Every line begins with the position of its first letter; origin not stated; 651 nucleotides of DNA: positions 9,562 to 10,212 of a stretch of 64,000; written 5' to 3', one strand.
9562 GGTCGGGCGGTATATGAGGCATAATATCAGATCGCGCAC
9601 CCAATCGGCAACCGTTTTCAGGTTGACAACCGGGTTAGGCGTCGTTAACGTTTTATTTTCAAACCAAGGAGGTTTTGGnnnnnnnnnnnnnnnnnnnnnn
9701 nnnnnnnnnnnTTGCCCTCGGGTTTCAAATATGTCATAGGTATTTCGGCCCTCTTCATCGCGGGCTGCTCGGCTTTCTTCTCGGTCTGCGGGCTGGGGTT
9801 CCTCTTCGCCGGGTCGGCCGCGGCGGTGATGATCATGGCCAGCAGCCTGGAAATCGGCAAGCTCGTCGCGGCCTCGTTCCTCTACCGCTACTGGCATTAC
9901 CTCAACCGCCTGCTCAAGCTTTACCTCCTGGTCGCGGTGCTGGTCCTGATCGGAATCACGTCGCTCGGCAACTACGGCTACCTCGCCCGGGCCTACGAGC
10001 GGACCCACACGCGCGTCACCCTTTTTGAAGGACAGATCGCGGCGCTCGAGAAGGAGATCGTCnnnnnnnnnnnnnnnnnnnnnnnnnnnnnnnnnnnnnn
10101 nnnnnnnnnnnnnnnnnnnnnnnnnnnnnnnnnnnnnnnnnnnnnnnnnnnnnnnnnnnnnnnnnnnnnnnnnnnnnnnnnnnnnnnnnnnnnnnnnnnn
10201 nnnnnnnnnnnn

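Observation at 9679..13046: Uncharacterised two-gene operon: 838-aa polytopic membrane protein with a ~330-residue coiled-coil plus a proline-rich lipoprotein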

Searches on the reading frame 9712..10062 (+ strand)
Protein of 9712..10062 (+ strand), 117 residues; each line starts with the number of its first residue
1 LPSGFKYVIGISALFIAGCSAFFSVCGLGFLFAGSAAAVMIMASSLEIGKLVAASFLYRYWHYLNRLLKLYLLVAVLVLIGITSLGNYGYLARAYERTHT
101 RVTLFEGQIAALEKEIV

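Call 51: search_protein_representatives(alignment_id=A4)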
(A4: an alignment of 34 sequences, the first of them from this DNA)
Query: 34 sequences, 117 profile positions. Proteins with E-value up to 0.001 (for the whole library): 3683; up to 1e-10: 2848; up to 1e-30: 126. The best 150 are listed.
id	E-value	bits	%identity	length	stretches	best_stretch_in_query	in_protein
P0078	3.9e-56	204.1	-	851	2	3-117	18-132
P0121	6.6e-56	203.3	-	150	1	2-116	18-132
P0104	6.9e-55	200.1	-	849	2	2-117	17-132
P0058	9.8e-55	199.6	-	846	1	2-117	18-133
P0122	1.6e-54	198.9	-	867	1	3-116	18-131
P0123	1.9e-54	198.6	-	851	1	2-117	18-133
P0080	5.2e-54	197.2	-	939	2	2-117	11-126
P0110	8.3e-54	196.6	-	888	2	2-116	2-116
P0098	9.2e-54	196.4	-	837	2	3-117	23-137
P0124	3.3e-53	194.6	-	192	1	2-116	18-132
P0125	7.5e-53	193.5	-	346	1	2-115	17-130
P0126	1.6e-52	192.5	-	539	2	2-116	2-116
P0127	6.6e-52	190.5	-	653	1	3-116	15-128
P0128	1.4e-51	189.4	-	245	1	3-117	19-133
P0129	2.5e-51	188.6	-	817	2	2-113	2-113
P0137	7.3e-41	154.8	-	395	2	4-113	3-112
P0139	1.1e-40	154.3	-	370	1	4-114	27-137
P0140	3.1e-40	152.8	-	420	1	4-116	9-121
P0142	2.7e-39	149.8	-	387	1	5-115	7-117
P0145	7.3e-38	145.2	-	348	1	3-114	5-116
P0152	1.2e-36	141.2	-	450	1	4-115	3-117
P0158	4.6e-35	136.1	-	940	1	4-113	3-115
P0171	2.2e-33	130.7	-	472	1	2-112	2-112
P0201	6.2e-32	126.1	-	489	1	3-112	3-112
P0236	7.7e-31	122.5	-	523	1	2-113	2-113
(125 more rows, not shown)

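Call 52: search_protein_families(library=pfam, proteins=[P0137, P0139, P0140, P0142, P0145, P0152, P0158, P0171, P0201, P0236], max_evalue=0.01)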
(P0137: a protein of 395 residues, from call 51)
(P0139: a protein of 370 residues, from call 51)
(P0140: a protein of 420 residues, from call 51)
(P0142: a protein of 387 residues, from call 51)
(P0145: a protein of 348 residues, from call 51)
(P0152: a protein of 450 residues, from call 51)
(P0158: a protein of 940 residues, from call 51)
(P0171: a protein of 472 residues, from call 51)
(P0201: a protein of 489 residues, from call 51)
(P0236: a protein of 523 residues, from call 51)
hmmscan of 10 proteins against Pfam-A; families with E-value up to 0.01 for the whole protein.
P0137 (395 aa): 0 families

P0139 (370 aa): 0 families

P0140 (420 aa): 1 family
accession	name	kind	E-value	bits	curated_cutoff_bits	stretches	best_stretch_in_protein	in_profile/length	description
PF04108.17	ATG17_like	-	0.0027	17.7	43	1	100-270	125-277/355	Autophagy protein ATG17-like domain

P0142 (387 aa): 1 family
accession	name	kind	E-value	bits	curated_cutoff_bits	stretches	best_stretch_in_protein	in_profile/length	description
PF21121.2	Nup49_C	-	0.0021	19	28.5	1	236-303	14-81/87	Nucleoporin Nup49 C-terminal helical region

P0145 (348 aa): 0 families

P0152 (450 aa): 3 families
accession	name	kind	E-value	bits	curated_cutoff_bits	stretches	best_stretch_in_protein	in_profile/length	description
PF06005.17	ZapB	-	7.2e-05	23.6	31.5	1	293-355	7-65/71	Cell division protein ZapB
PF05791.16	Bacillus_HBL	-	0.0064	16.8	29.1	1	286-367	94-175/177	Bacillus haemolytic enterotoxin (HBL)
PF06698.16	DUF1192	-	0.0077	16.8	25.5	0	302-321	25-44/58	Protein of unknown function (DUF1192)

P0158 (940 aa): 0 families

P0171 (472 aa): 0 families

P0201 (489 aa): 0 families

P0236 (523 aa): 1 family
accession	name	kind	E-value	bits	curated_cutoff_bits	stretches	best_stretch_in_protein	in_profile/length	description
PF00335.26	Tetraspanin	-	0.00064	19.9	32.1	1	5-123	1-116/225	Tetraspanin family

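Call 54: list_cluster_members(proteins=[P0137, P0139, P0142, P0145, P0201, P0158, P0152, P0171, P0236, P0140])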
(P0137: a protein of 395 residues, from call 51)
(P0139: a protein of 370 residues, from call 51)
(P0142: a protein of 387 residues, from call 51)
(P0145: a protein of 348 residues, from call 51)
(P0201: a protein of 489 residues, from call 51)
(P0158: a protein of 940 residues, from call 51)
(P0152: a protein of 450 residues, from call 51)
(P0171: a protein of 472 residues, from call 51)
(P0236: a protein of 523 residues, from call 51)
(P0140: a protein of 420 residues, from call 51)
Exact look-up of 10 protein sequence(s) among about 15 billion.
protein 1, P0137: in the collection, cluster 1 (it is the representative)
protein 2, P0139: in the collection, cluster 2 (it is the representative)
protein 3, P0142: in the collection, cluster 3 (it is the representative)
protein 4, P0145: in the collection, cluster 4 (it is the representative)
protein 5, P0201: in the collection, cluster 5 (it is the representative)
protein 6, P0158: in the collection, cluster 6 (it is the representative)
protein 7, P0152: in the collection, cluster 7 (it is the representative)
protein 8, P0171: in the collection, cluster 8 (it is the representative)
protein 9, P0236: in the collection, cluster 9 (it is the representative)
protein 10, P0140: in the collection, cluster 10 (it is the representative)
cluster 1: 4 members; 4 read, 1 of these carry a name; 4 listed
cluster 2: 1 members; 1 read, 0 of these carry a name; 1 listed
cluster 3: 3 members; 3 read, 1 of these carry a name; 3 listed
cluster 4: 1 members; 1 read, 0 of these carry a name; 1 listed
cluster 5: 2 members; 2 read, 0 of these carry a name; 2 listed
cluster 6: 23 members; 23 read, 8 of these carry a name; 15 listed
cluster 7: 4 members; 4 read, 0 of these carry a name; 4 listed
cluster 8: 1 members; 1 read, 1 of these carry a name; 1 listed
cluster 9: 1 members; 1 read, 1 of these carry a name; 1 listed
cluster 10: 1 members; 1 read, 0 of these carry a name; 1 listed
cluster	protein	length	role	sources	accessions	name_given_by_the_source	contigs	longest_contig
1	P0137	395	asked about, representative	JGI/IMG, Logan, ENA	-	hypothetical protein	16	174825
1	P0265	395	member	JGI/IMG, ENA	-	-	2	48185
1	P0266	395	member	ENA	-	-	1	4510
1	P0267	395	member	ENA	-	-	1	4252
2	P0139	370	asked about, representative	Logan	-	-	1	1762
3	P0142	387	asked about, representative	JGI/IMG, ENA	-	hypothetical protein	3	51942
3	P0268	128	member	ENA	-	-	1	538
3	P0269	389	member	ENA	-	-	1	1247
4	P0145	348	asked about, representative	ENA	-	-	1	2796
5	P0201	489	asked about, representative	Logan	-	-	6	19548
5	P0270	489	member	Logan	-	-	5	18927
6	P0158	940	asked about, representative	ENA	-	-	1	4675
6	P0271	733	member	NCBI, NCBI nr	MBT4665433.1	MAG: hypothetical protein HOB63_02855, partial [Opitutae bacterium] | hypothetical protein [Opitutae bacterium]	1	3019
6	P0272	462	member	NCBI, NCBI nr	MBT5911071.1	MAG: hypothetical protein HOH25_14855, partial [Opitutae bacterium] | hypothetical protein [Opitutae bacterium]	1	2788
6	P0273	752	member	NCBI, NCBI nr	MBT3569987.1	MAG: hypothetical protein HN494_14140, partial [Opitutae bacterium] | hypothetical protein [Opitutae bacterium]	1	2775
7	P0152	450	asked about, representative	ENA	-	-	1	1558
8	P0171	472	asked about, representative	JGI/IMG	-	hypothetical protein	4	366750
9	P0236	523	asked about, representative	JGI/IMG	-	hypothetical protein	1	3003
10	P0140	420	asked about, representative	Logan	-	-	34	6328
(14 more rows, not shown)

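Call 55: search_protein_families(library=ncbifam, proteins=[P0137, P0139, P0142, P0145, P0201, P0158, P0152, P0171, P0236, P0140], max_evalue=0.01)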
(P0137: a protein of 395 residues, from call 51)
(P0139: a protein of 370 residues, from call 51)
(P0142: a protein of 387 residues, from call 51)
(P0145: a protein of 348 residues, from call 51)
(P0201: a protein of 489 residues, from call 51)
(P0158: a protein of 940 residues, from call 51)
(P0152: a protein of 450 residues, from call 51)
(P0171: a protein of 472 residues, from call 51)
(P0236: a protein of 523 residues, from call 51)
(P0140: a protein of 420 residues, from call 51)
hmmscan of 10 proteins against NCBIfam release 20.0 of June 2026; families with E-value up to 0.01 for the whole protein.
P0137 (395 aa): 1 family
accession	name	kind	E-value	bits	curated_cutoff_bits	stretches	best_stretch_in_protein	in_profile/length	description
TIGR01843.1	type_I_hlyD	subfamily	0.00089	18.3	208.65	1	101-237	131-265/422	HlyD family type I secretion periplasmic adaptor subunit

P0139 (370 aa): 2 families
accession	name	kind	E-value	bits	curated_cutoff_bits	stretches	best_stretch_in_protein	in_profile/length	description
TIGR02169.1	SMC_prok_A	equivalog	0.0026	15.5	729.4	1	115-284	230-398/1165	chromosome segregation protein SMC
NF045780.1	TrlF_fam_ATP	equivalog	0.0071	15.1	350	1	116-289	509-682/944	TrlF family AAA-like ATPase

P0142 (387 aa): 2 families
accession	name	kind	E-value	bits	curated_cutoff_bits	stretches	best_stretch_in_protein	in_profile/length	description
TIGR02393.1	RpoD_Cterm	equivalog_domain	0.00076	19.2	354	1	208-322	94-210/238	RNA polymerase sigma factor RpoD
NF045780.1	TrlF_fam_ATP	equivalog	0.0036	16.1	350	1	102-303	509-717/944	TrlF family AAA-like ATPase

P0145 (348 aa): 6 families
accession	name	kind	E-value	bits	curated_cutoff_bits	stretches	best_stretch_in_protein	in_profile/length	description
NF002572.0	PRK02224.1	equivalog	0.0004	18.8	1087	1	96-216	245-365/888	DNA double-strand break repair ATPase Rad50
NF033542.1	transpos_IS110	equivalog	0.0012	18.1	140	1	108-191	120-203/343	IS110 family RNA-guided transposase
NF045487.1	ASRP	equivalog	0.0046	15.6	300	1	98-215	131-244/593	archaea-specific SMC-related protein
TIGR03025.1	EPS_sugtrans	subfamily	0.0055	16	295.55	1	8-217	30-239/445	exopolysaccharide biosynthesis polyprenyl glycosylphosphotransferase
NF038218.1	IcmG_DotF_IVB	equivalog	0.007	16.1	200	1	79-215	53-182/266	type IVB secretion system protein IcmG/DotF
NF006542.0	PRK09039.1-1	equivalog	0.0087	15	388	1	109-231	330-445/627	peptidoglycan -binding protein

P0201 (489 aa): 0 families

P0158 (940 aa): 1 family
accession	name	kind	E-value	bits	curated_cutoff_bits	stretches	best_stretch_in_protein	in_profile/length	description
NF045487.1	ASRP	equivalog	3.3e-07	29.3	300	2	273-407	133-270/593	archaea-specific SMC-related protein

P0152 (450 aa): 7 families
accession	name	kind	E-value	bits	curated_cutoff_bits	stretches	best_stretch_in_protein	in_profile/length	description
NF045487.1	ASRP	equivalog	3.1e-08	32.7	300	1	268-410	128-273/593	archaea-specific SMC-related protein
TIGR01807.1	CM_P2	equivalog_domain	0.001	19.3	69.55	0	297-331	6-40/76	chorismate mutase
TIGR02168.1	SMC_prok_B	equivalog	0.005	14.6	567.35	0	142-419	676-957/1181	chromosome segregation protein SMC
NF045780.1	TrlF_fam_ATP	equivalog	0.0051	15.6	350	1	119-408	367-666/944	TrlF family AAA-like ATPase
TIGR04527.1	mycoplas_twoTM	subfamily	0.0065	16.2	125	1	286-386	29-118/248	MG_279/MG_280 family protein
NF052504.1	sll1863_fam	domain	0.0084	16.3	35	1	349-406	3-60/93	sll1863 family stress response protein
TIGR00833.1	actII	subfamily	0.0092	14.3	874.7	0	202-403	470-659/910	MMPL family RND transporter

P0171 (472 aa): 4 families
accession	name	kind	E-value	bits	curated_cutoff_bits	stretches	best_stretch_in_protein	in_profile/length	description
NF038218.1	IcmG_DotF_IVB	equivalog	7.3e-06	25.8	200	1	73-203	54-176/266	type IVB secretion system protein IcmG/DotF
TIGR04527.1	mycoplas_twoTM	subfamily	5.8e-05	22.9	125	1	62-196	6-137/248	MG_279/MG_280 family protein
TIGR04523.1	Mplasa_alph_rch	subfamily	0.0022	16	270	1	105-187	223-303/745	helix-rich protein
NF033885.1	conj_TraP_IncI1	equivalog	0.0029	17.4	135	1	77-202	19-144/217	conjugal transfer protein TraP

P0236 (523 aa): 2 families
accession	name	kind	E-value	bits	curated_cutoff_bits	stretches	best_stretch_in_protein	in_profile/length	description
NF033885.1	conj_TraP_IncI1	equivalog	1.1e-06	28.6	135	1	61-209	4-151/217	conjugal transfer protein TraP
NF033634.1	SLATT_1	domain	0.0074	16.2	41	0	63-136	52-127/132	SLATT domain-containing protein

P0140 (420 aa): 8 families
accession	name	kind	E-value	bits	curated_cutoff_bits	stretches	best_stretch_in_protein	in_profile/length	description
NF002572.0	PRK02224.1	equivalog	2.9e-06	25.9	1087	1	102-224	325-445/888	DNA double-strand break repair ATPase Rad50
TIGR02168.1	SMC_prok_B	equivalog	4.7e-05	21.3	567.35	1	106-268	338-847/1181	chromosome segregation protein SMC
NF047515.1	SpiroCoCo_C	equivalog_domain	0.00039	19.7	125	1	114-273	37-192/313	SpiroCoCo family coiled-coil protein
TIGR02169.1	SMC_prok_A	equivalog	0.0012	16.7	729.4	1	102-268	749-914/1165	chromosome segregation protein SMC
NF045487.1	ASRP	equivalog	0.0041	15.8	300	0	152-273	321-441/593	archaea-specific SMC-related protein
TIGR04527.1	mycoplas_twoTM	subfamily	0.0055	16.4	125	0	83-196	25-145/248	MG_279/MG_280 family protein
NF051880.1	FlagAsmCDGMPTipF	equivalog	0.0055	15.6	600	1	70-222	7-158/421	flagella assembly cyclic-di-GMP phosphodiesterase TipF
NF041035.1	Rad50_Halo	equivalog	0.007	14.8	1000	0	113-275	587-736/883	DNA double-strand break repair ATPase Rad50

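Call 56: find_encoding_contigs(protein=P0137, flank=8000, max_places=3)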
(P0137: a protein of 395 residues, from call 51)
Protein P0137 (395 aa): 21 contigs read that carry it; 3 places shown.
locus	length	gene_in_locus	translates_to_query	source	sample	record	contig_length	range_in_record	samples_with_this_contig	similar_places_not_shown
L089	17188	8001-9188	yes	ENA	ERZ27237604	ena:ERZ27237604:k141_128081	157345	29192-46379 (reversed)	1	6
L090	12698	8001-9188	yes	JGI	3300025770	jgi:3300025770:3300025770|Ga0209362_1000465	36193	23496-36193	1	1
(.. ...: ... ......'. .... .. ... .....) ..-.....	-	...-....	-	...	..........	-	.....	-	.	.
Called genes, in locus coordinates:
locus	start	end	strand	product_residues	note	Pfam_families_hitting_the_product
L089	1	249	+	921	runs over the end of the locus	PF03477:ATP-cone, PF00317:Ribonuc_red_lgN, PF02867:Ribonuc_red_lgC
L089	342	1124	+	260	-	-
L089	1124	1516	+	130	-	PF21866:DUF6915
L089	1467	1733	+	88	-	-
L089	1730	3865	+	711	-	-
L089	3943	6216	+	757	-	-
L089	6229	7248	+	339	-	-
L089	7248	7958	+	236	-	PF04565:RNA_pol_Rpb2_3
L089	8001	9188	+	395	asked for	-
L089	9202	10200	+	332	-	-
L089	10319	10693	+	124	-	-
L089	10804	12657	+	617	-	PF00004:AAA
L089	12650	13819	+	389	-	-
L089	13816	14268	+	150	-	-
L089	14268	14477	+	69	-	-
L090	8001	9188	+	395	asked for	-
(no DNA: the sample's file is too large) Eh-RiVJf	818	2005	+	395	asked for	-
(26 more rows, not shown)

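Call 57: find_encoding_contigs(protein=P0171, flank=8000, max_places=2)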
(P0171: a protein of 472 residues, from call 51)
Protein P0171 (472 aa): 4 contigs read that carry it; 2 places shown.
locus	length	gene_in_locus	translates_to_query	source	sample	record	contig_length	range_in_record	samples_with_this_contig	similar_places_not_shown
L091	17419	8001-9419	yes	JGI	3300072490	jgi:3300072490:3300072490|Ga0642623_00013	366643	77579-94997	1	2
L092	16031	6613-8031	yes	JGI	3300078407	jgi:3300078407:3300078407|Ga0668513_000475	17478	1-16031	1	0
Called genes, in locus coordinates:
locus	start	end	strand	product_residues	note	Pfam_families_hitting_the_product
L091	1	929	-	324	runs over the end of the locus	-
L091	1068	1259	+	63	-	-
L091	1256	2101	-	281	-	PF14528:LAGLIDADG_3 (faint)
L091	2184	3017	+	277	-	PF00149:Metallophos, PF12850:Metallophos_2 (weak)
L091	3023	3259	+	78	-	-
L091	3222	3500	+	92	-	-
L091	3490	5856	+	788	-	-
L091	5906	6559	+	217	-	-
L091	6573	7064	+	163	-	-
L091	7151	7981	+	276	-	PF00140:Sigma70_r1_2, PF04542:Sigma70_r2, PF04545:Sigma70_r4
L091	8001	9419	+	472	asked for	-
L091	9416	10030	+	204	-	PF01510:Amidase_2 (weak)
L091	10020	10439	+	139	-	-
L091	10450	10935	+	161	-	-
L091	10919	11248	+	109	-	-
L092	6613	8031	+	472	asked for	-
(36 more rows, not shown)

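Call 58: search_protein_families(library=phrogs, proteins=[P0137, P0171, P0142, P0145, P0201, P0139, P0140], max_evalue=0.01)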
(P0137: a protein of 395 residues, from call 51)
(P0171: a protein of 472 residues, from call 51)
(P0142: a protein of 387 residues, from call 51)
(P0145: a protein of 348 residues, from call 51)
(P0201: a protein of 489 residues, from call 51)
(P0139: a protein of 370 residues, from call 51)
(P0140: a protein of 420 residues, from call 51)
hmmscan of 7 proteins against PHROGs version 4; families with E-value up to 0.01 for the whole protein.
P0137 (395 aa): 0 families

P0171 (472 aa): 2 families
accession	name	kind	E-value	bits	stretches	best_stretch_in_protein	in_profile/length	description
phrog_1847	-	unknown function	0.0004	20.4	1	79-213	10-143/474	-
phrog_4619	-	unknown function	0.0026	17.8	1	129-203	91-163/556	-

P0142 (387 aa): 1 family
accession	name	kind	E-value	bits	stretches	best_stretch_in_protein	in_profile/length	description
phrog_3590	-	unknown function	0.0047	17.4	1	120-304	74-261/481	-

P0145 (348 aa): 0 families

P0201 (489 aa): 1 family
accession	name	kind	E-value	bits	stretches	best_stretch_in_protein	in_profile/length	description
phrog_4002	-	unknown function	0.00096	19.9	1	145-180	61-96/171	-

P0139 (370 aa): 0 families

P0140 (420 aa): 2 families
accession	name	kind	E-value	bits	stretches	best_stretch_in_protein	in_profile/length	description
phrog_739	-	lysis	0.0008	20.6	1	74-161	3-90/122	Rz-like spanin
phrog_167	-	tail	0.0058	15.3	1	99-271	47-235/1555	tail length tape measure protein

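Call 59: search_dna_similar(query=P0171, collection=phages, mode=protein, max_evalue=0.001, max_rows=30)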
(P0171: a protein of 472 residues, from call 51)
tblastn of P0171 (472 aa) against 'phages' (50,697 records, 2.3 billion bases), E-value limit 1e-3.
Records with a match: 15; places in all: 15; records where one place covers at least 80% of the query: 0.
Best place of each record, by identity: <60% 15.
By first word of the organism name: Flavobacterium 4; uncultured 3; Stenotrophomonas 2; Xanthomonas 2; Microcystis 1; Pelagibacter 1; Ralstonia 1; Salicola 1.
By host as written in the record: Flavobacterium sp. LMO8 4; - 3; Stenotrophomonas maltophilia SRM01 1; Stenotrophomonas maltophilia 1; Microcystis elabens 1; Xanthomonas citri 1; Candidatus Pelagibacter ubique HTCC1062 1; Xanthomonas oryzae pv. oryzae 1; and 2 more.
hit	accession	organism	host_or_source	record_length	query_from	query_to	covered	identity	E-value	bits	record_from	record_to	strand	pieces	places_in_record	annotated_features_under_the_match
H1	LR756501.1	uncultured phage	metagenomic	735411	5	261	54%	39.6%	2e-55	205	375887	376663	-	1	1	record has no annotation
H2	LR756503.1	uncultured phage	metagenomic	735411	5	261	54%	39.6%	2e-55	205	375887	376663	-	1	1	record has no annotation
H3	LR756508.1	uncultured phage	metagenomic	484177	1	256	54%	39.6%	8e-50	188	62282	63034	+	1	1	record has no annotation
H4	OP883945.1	Stenotrophomonas phage CM1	Stenotrophomonas maltophilia SRM01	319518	2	256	54%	35.9%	2e-35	146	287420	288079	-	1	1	record has no annotation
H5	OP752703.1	Stenotrophomonas phage RAS14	Stenotrophomonas maltophilia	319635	2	256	54%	35.9%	2e-35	146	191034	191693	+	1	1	hypothetical protein (x2)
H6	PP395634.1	Microcystis phage Mel-JY01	Microcystis elabens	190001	14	258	52%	36.8%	2e-39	157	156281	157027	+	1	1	hypothetical protein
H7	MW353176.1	Flavobacterium phage vB_FspM_immuto_3-5A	Flavobacterium sp. LMO8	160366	22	256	50%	37.1%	1e-38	155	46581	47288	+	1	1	hypothetical protein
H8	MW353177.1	Flavobacterium phage vB_FspM_immuto_13-6C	Flavobacterium sp. LMO8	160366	22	256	50%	37.1%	1e-38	155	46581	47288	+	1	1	hypothetical protein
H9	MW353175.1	Flavobacterium phage vB_FspM_immuto_2-6A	Flavobacterium sp. LMO8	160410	22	256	50%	37.1%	1e-38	155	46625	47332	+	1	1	hypothetical protein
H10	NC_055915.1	Flavobacterium phage vB_FspM_immuto_2-6A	Flavobacterium sp. LMO8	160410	22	256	50%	37.1%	1e-38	155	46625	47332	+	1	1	hypothetical protein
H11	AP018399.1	Xanthomonas phage XacN1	Xanthomonas citri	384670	5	259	54%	33.3%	7e-31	132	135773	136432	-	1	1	hypothetical protein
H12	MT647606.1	Pelagibacter phage Mosig EXVC030M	Candidatus Pelagibacter ubique HTCC1062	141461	7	256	53%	33.1%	2e-24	113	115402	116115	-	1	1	hypothetical protein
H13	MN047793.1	Xanthomonas phage Xoo-sp13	Xanthomonas oryzae pv. oryzae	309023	25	256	49%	35.6%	1e-27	122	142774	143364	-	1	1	hypothetical protein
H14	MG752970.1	Ralstonia phage RsoM2USA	Ralstonia solanacearum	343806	2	256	54%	30.4%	2e-22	107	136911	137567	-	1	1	hypothetical protein (x2)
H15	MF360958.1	Salicola phage SCTP-2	Salicola sp. PV4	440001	7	256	53%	30.1%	1e-14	82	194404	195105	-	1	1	195: hypothetical protein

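Call 60: search_dna_similar(query=P0137, collection=phages, mode=protein, max_evalue=0.001, max_rows=30)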
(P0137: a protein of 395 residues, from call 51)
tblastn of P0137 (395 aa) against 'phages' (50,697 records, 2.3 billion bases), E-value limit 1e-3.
Records with a match: 15; places in all: 15; records where one place covers at least 80% of the query: 0.
Best place of each record, by identity: <60% 15.
By first word of the organism name: Flavobacterium 4; uncultured 3; Xanthomonas 2; Stenotrophomonas 2; Microcystis 1; Ralstonia 1; Pelagibacter 1; Salicola 1.
By host as written in the record: Flavobacterium sp. LMO8 4; - 3; Xanthomonas citri 1; Xanthomonas oryzae pv. oryzae 1; Microcystis elabens 1; Stenotrophomonas maltophilia SRM01 1; Stenotrophomonas maltophilia 1; Ralstonia solanacearum 1; and 2 more.
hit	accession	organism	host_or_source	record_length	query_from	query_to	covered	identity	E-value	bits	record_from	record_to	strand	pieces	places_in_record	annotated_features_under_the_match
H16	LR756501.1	uncultured phage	metagenomic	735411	3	311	78%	26.2%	2e-18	94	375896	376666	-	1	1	record has no annotation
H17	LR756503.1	uncultured phage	metagenomic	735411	3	311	78%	26.2%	2e-18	94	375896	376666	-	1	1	record has no annotation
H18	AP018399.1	Xanthomonas phage XacN1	Xanthomonas citri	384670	4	183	46%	33.9%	4e-22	104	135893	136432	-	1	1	hypothetical protein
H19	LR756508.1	uncultured phage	metagenomic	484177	4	146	36%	40.6%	5e-28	122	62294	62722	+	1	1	record has no annotation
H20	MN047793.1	Xanthomonas phage Xoo-sp13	Xanthomonas oryzae pv. oryzae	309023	1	126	32%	44.4%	5e-17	89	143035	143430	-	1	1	hypothetical protein (x2)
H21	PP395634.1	Microcystis phage Mel-JY01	Microcystis elabens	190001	1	162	41%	34.1%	1e-16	88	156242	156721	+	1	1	hypothetical protein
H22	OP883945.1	Stenotrophomonas phage CM1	Stenotrophomonas maltophilia SRM01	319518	1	126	32%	42.1%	3e-21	101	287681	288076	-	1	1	record has no annotation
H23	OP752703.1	Stenotrophomonas phage RAS14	Stenotrophomonas maltophilia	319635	1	126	32%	42.1%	3e-21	101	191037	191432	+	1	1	hypothetical protein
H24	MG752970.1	Ralstonia phage RsoM2USA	Ralstonia solanacearum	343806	4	122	30%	34.9%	3e-13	78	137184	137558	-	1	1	hypothetical protein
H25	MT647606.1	Pelagibacter phage Mosig EXVC030M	Candidatus Pelagibacter ubique HTCC1062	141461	6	110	27%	39.5%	5e-18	92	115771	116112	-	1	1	hypothetical protein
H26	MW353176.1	Flavobacterium phage vB_FspM_immuto_3-5A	Flavobacterium sp. LMO8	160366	21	97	19%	51.9%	6e-16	86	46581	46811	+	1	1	hypothetical protein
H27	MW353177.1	Flavobacterium phage vB_FspM_immuto_13-6C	Flavobacterium sp. LMO8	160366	21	97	19%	51.9%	6e-16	86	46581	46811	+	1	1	hypothetical protein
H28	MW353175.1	Flavobacterium phage vB_FspM_immuto_2-6A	Flavobacterium sp. LMO8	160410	21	97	19%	51.9%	6e-16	86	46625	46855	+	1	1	hypothetical protein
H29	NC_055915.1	Flavobacterium phage vB_FspM_immuto_2-6A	Flavobacterium sp. LMO8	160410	21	97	19%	51.9%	6e-16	86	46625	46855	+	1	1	hypothetical protein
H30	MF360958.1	Salicola phage SCTP-2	Salicola sp. PV4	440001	5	94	23%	36.7%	4e-12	74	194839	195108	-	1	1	195: hypothetical protein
